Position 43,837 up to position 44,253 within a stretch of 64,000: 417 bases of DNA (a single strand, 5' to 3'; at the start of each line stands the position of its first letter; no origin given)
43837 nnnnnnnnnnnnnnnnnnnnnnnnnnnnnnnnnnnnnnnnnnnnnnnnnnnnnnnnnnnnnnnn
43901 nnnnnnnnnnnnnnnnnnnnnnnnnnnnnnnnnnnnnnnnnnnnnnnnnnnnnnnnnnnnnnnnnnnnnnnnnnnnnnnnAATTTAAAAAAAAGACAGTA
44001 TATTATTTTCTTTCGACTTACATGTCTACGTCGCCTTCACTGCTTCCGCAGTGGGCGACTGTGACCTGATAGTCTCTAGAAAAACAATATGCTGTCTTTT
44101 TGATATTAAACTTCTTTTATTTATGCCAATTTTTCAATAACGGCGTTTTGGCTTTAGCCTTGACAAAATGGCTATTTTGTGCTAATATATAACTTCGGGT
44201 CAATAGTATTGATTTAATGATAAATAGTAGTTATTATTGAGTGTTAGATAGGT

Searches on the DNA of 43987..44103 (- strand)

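Call 84: build_rna_model(alignment_id=A5)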
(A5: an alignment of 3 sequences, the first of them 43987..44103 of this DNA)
Model R2 built from alignment A5 (3 sequences, 124 columns); structure: RNAalifold consensus.
model positions 109; base pairs 27; branch points 0; effective number of sequences 1.55; information 0.59 bits per position. Calibrated on 0.2 Mb of random sequence (short: E-values are rough).
structure used (alignment columns):
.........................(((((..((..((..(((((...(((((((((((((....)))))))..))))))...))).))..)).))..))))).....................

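Call 85: search_with_rna_model(model_id=R2, sources=[window, L029, L082, L083, L004, L001, L078, L081, L026, L009, L015, L011, L031, L019, L021], max_evalue=10, show_alignments=3)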
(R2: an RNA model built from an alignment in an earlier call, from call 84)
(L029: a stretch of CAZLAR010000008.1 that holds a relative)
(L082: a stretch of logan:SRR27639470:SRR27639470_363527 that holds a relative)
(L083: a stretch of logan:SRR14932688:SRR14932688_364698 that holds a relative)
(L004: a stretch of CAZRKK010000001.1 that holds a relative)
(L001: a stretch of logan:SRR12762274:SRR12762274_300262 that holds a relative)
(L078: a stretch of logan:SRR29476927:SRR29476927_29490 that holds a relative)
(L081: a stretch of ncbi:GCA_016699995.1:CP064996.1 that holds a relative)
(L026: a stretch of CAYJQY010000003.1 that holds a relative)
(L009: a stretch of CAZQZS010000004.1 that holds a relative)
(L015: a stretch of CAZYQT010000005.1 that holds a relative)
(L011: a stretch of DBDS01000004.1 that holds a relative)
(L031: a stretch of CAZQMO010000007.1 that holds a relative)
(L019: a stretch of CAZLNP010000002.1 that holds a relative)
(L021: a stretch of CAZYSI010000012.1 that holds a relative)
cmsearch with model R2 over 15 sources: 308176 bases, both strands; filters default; matches with E-value up to 10: 3.
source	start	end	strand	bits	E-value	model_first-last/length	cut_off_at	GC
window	43987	44103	-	88.2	5.3e-19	1-109/109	no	0.39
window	43992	44103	+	24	0.023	1-109/109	no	0.41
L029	6092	6188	+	17.3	1.2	1-109/109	no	0.38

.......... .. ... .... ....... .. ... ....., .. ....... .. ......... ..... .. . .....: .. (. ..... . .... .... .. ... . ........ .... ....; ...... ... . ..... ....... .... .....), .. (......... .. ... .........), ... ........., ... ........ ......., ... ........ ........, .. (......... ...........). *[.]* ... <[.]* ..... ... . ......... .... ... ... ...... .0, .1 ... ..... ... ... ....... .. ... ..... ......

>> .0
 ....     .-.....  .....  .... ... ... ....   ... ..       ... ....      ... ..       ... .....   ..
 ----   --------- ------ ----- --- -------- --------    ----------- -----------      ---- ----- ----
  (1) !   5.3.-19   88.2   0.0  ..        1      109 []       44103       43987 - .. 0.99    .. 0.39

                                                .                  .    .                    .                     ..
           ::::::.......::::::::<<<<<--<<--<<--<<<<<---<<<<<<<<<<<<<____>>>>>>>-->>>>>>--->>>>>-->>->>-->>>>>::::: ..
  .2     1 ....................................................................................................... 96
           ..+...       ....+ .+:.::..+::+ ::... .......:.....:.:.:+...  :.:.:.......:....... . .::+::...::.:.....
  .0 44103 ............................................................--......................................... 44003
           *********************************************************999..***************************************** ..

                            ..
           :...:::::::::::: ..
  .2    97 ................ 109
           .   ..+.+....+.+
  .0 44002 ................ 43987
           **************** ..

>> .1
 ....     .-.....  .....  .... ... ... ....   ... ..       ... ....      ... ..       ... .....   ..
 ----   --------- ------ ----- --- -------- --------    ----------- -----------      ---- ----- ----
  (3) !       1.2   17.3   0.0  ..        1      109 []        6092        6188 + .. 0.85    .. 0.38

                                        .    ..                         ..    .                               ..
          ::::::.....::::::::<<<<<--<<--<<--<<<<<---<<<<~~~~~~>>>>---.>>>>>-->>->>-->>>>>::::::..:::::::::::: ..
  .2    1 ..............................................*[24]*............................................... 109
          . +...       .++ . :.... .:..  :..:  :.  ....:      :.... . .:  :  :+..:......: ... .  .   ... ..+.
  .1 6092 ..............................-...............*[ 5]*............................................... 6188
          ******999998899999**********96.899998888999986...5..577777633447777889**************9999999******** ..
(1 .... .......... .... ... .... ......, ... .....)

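Call 86: search_with_rna_model(model_id=R2, source=window, filters=off, max_evalue=10, show_alignments=4)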
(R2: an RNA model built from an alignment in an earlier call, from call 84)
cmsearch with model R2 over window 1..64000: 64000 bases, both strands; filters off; matches with E-value up to 10: 10.
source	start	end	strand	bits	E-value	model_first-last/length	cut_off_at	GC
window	43987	44103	-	88.2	1.1e-19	1-109/109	no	0.39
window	14023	14134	+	36.5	2.8e-06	1-109/109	no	0.43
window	43992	44103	+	23.9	0.005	1-109/109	no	0.41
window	52634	52698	-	14.8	1.1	1-109/109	no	0.25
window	49232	49323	+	14.6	1.3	1-109/109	no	0.34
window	59674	59716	+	13.6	2.4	1-109/109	no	0.3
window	54225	54304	-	12.8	3.8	1-109/109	no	0.35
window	8214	8294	-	12.5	4.6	1-109/109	no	0.26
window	37284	37349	+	12.3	5.2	1-109/109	no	0.24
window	2946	3009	-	11.4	8.7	1-109/109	no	0.28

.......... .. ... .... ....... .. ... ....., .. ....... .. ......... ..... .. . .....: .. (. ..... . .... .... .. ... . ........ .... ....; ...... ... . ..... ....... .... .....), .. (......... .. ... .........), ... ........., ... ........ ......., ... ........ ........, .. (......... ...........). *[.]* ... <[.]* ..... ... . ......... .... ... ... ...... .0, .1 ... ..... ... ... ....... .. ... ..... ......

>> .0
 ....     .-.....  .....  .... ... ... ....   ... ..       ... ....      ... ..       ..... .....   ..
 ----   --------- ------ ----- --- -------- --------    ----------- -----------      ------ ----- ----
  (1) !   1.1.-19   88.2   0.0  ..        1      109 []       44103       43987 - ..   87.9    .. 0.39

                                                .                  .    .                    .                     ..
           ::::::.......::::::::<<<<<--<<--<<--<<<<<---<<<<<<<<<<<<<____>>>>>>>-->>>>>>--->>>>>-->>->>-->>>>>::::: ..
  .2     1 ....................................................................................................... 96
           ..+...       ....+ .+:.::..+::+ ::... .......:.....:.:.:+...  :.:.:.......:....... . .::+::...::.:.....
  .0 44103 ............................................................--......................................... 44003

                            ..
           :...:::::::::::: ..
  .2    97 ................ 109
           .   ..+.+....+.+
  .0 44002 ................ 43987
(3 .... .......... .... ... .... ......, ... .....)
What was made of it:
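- On F1 hairpin-module family (defined here): Leave-one-out model R2 scores E1 at 36.5 bits, E = 2.8e-6, in register (calls 84, 86).
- The best noise hit scores 14.8 bits (calls 84, 86).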
